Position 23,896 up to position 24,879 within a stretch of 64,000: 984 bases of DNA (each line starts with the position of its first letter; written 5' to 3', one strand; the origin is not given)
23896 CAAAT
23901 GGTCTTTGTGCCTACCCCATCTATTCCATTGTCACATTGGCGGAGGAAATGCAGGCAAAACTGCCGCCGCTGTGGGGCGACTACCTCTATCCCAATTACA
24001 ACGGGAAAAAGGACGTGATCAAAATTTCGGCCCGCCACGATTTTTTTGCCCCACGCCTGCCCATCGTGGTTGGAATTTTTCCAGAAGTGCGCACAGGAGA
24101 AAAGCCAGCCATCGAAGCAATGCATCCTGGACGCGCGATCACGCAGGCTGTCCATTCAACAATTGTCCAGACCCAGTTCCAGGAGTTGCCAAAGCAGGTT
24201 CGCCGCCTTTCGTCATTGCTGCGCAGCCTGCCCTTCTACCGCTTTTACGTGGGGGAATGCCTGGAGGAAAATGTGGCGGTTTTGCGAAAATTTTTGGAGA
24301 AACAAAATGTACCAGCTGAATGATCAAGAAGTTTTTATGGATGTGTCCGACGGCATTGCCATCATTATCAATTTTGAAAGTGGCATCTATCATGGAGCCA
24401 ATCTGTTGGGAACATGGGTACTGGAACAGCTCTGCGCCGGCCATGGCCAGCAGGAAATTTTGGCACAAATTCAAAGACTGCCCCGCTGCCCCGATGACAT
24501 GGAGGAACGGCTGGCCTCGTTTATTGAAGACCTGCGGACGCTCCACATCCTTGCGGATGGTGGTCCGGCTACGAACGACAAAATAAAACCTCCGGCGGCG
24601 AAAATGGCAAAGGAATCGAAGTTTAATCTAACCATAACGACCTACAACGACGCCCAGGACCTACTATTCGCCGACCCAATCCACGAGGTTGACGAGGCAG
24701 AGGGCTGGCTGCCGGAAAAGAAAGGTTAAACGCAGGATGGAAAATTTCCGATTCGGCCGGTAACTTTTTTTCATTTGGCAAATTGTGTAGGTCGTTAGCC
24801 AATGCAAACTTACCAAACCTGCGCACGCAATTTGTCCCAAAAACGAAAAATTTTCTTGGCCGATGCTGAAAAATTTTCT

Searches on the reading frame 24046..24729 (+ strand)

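Call 16: search_protein_families(library=pfam, proteins=[window:24046-24729:+], max_evalue=0.01)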
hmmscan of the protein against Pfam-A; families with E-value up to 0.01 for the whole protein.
window:24046-24729:+ (227 aa): 1 family
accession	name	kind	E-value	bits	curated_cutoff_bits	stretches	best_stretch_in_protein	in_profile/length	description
PF05402.18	PqqD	-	0.0016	19.2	23.4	1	106-169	3-67/67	Coenzyme PQQ synthesis protein D (PqqD)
